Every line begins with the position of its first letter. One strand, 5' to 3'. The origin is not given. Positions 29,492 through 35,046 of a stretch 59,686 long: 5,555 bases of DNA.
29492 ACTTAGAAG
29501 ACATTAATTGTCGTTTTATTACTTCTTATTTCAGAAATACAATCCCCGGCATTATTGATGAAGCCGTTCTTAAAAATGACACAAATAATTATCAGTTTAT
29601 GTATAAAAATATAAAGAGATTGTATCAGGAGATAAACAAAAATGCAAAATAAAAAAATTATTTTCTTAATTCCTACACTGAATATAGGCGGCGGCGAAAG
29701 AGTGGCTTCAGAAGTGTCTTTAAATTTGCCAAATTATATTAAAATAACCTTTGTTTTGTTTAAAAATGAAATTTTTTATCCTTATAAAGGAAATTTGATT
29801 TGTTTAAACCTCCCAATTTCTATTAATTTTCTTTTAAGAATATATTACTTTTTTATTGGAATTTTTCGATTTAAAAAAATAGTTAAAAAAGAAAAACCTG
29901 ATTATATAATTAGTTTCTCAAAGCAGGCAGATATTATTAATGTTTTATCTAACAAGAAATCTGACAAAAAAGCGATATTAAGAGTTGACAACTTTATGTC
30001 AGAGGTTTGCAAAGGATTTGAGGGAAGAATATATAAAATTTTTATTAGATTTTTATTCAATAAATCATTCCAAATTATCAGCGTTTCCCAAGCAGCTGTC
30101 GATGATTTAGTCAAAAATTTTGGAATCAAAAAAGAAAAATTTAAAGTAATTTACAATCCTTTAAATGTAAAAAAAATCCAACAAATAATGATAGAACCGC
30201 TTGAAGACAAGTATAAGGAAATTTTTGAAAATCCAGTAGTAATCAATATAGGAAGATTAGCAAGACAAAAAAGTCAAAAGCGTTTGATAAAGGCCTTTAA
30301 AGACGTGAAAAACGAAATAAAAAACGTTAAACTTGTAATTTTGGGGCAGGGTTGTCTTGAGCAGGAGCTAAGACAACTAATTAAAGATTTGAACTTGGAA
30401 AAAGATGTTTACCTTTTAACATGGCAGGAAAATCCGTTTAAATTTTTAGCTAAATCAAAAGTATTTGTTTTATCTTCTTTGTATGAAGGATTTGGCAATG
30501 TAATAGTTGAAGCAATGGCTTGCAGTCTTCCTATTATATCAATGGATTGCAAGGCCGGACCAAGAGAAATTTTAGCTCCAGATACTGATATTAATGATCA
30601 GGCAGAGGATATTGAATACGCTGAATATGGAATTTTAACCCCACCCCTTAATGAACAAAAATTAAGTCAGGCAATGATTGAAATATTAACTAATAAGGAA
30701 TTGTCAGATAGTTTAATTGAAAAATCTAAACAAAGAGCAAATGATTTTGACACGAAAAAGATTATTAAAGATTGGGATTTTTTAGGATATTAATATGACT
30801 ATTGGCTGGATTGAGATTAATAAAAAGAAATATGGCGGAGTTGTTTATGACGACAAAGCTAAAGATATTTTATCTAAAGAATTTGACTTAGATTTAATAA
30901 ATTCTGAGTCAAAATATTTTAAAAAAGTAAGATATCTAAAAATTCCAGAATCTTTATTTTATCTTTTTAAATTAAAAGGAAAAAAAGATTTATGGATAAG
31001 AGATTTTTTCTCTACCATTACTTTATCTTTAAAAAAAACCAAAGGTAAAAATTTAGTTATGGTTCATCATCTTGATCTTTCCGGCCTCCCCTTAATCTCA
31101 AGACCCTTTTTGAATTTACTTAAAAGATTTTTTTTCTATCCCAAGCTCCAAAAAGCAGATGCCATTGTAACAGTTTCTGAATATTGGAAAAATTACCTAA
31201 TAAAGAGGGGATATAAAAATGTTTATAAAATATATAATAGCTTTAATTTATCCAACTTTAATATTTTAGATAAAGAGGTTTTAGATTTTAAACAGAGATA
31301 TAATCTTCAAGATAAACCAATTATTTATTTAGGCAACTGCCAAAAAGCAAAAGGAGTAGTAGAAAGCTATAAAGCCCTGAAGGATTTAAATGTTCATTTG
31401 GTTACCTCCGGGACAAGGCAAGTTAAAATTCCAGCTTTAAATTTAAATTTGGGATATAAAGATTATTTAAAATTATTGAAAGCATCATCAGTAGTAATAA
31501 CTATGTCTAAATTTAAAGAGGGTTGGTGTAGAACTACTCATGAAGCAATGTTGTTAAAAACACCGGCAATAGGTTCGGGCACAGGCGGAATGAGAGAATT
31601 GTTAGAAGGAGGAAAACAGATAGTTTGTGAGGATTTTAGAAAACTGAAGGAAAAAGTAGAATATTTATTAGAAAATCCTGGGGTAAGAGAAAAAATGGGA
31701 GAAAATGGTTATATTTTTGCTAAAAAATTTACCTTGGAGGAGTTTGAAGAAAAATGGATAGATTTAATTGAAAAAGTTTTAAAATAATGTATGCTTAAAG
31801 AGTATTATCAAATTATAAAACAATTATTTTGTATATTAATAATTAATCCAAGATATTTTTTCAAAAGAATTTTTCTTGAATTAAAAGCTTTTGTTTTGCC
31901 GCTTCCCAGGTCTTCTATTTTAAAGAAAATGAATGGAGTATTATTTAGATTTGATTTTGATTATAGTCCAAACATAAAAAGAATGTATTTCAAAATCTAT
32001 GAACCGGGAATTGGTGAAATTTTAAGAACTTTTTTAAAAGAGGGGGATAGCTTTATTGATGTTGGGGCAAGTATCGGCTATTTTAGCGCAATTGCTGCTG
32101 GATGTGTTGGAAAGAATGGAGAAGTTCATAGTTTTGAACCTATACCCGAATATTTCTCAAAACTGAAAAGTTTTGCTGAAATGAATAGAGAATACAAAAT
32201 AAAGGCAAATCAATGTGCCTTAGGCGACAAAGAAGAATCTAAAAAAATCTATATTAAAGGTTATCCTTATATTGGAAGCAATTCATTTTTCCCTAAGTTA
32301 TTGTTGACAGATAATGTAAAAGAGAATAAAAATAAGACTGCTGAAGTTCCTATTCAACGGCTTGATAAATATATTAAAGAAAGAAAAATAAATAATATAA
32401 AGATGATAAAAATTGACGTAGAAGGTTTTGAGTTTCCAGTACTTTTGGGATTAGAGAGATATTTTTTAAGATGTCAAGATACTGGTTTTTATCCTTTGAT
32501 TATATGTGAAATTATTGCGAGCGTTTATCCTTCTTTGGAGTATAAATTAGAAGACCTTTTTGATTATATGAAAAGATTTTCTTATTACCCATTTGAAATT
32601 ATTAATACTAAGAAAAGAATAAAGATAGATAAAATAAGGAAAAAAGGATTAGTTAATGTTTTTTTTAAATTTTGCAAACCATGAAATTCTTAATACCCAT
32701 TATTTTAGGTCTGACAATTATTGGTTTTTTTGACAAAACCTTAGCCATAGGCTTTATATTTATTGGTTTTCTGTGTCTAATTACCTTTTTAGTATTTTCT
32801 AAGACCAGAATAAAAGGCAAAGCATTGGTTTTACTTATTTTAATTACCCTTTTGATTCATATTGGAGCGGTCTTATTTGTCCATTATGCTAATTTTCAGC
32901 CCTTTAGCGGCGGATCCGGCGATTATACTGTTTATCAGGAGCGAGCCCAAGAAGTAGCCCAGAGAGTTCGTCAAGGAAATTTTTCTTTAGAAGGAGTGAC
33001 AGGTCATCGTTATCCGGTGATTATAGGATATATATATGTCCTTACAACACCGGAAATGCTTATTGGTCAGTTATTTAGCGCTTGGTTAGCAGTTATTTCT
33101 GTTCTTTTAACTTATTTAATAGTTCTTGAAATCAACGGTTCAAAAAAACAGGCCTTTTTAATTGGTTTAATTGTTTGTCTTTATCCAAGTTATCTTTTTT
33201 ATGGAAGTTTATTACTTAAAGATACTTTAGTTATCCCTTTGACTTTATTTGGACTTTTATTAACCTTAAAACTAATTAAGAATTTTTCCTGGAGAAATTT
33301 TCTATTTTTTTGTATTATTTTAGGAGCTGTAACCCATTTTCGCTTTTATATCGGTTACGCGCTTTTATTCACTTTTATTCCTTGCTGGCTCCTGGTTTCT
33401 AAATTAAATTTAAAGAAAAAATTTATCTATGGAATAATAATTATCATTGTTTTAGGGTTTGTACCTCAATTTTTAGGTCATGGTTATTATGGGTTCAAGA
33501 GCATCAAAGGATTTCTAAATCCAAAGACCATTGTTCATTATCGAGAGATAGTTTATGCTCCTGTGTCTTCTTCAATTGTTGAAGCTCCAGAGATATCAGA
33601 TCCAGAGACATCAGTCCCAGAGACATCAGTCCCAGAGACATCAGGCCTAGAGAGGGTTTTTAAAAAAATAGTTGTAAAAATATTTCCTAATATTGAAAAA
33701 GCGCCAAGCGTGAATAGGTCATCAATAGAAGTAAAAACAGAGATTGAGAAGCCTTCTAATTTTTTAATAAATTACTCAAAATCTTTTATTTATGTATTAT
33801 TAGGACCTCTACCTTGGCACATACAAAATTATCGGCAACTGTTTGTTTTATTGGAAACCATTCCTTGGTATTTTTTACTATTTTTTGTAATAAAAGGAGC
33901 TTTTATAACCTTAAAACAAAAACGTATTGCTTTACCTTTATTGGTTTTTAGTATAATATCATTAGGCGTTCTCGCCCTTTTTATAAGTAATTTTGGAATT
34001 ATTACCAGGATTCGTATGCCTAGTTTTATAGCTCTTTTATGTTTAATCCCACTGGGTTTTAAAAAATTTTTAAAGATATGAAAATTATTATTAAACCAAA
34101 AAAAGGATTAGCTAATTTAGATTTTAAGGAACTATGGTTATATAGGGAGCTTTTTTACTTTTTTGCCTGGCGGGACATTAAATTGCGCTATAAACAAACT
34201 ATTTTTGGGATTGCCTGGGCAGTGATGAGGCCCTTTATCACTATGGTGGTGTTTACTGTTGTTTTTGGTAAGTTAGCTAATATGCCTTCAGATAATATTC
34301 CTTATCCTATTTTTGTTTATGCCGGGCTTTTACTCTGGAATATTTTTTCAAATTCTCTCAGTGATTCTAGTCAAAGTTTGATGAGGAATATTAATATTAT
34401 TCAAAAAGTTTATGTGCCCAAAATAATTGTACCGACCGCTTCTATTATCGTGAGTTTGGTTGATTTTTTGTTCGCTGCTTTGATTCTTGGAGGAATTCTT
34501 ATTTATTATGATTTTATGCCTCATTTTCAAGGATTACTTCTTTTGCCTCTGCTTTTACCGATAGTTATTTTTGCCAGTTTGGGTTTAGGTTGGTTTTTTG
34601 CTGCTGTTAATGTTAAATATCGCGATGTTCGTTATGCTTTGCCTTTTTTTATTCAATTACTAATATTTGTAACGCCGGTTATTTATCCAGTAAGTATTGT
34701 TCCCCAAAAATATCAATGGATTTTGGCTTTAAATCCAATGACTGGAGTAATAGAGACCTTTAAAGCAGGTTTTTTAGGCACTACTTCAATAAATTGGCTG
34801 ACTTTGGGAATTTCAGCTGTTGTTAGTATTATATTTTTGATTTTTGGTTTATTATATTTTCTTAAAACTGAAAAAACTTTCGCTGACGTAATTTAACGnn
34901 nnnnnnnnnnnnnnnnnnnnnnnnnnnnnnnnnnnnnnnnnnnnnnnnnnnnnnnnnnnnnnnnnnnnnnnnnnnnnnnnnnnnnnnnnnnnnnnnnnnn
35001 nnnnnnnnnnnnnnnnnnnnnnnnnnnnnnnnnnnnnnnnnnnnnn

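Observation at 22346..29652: NeuB-like synthase followed by a SIS::B12-radical-SAM fusion and a second B12-radical-SAM enzyme: candidate pathway to a radical-modified ulosonic acid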

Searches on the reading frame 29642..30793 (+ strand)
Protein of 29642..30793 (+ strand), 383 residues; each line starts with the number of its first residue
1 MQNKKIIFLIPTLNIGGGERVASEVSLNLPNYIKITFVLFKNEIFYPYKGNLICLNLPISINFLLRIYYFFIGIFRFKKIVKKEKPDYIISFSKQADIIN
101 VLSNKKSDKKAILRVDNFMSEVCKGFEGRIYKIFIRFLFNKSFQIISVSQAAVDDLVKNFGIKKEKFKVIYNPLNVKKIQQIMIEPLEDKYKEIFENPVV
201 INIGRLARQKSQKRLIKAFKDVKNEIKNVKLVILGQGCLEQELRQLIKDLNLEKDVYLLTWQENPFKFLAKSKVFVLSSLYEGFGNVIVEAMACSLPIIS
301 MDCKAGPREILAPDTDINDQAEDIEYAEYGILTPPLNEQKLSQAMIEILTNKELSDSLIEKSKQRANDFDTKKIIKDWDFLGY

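Call 3: search_protein_families(library=pfam, proteins=[window:29642-30793:+], max_evalue=0.01)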
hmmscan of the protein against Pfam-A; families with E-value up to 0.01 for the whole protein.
window:29642-30793:+ (383 aa): 5 families
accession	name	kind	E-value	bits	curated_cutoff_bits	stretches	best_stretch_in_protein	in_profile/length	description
PF00534.26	Glycos_transf_1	-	4.6e-35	121.1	26.4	1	196-365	14-172/172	Glycosyl transferases group 1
PF13692.12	Glyco_trans_1_4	-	1.6e-30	106.6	27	1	198-351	2-142/142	Glycosyl transferases group 1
PF13439.12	Glyco_transf_4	-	1.2e-11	45.3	28.5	1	15-176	1-168/170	Glycosyltransferase Family 4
PF20706.3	GT4-conflict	-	8.6e-06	25.4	26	1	196-299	196-309/385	Family 4 Glycosyltransferase in conflict systems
PF13579.12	Glyco_trans_4_4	-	0.0057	17.5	29.7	1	74-172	60-157/158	Glycosyl transferase 4-like domain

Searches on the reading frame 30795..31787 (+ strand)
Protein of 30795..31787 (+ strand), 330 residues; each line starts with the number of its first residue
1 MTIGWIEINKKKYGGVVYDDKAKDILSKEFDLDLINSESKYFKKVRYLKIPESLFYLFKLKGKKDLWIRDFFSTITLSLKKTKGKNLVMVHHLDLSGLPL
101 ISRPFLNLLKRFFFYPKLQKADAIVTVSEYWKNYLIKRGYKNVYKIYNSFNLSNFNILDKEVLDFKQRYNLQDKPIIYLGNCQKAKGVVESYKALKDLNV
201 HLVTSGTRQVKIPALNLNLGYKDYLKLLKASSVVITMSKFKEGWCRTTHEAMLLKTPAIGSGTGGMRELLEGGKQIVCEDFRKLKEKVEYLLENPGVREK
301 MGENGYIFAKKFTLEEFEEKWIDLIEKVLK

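Call 7: search_protein_families(library=pfam, proteins=[window:30795-31787:+], max_evalue=0.001)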
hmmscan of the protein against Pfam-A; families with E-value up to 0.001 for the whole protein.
window:30795-31787:+ (330 aa): 4 families
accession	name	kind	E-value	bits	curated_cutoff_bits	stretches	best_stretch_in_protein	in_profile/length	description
PF00534.26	Glycos_transf_1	-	4.7e-15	56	26.4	1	160-306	2-170/172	Glycosyl transferases group 1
PF13692.12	Glyco_trans_1_4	-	1.8e-08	35.2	27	1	176-294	4-142/142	Glycosyl transferases group 1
PF13524.12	Glyco_trans_1_2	-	2.4e-08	34.5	25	1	193-308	10-128/144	Glycosyl transferase-like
PF13439.12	Glyco_transf_4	-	1.4e-06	28.8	28.5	1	75-152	87-168/170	Glycosyltransferase Family 4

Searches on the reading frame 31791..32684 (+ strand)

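Call 7: search_protein_families(library=pfam, proteins=[window:31791-32684:+], max_evalue=0.001)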
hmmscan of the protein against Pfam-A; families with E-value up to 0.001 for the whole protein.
window:31791-32684:+ (297 aa): 2 families
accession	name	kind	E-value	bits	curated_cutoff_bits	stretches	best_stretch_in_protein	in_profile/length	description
PF05050.19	Methyltransf_21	-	9.6e-20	71.8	22.7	1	90-245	1-152/173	Methyltransferase FkbM domain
PF05575.17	V_cholerae_RfbT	-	2.1e-06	27.7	27.9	1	79-222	74-211/286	Vibrio cholerae RfbT protein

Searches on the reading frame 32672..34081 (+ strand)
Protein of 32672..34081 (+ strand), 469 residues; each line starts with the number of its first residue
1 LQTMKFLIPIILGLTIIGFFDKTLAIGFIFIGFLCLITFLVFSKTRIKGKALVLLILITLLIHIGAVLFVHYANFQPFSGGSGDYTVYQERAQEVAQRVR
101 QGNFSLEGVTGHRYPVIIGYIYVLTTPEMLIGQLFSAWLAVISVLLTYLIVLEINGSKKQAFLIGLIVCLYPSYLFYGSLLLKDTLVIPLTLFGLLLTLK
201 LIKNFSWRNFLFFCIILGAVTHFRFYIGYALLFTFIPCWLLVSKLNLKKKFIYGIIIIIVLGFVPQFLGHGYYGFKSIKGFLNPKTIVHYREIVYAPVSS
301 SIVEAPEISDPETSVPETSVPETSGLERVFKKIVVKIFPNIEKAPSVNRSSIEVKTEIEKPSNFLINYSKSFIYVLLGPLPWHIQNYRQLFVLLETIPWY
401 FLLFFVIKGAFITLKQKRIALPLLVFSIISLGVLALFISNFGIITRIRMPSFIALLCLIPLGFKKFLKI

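Call 7: search_protein_families(library=pfam, proteins=[window:32672-34081:+], max_evalue=0.001)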
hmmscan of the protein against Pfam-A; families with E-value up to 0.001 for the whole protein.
window:32672-34081:+ (469 aa): 2 families
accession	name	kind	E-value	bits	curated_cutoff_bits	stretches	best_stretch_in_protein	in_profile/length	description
PF02366.24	PMT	-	1.4e-05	25.2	22.7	1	133-265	86-229/245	Dolichyl-phosphate-mannose-protein mannosyltransferase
PF13231.12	PMT_2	-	3.4e-05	24.6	26.1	1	121-266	13-157/160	Dolichyl-phosphate-mannose-protein mannosyltransferase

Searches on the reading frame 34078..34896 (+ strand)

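Call 7: search_protein_families(library=pfam, proteins=[window:34078-34896:+], max_evalue=0.001)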
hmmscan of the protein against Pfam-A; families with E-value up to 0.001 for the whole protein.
window:34078-34896:+ (272 aa): 1 family
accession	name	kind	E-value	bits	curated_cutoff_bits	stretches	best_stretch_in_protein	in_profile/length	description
PF01061.29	ABC2_membrane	-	1.5e-19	70.8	26.9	1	25-232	2-210/211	ABC-2 type transporter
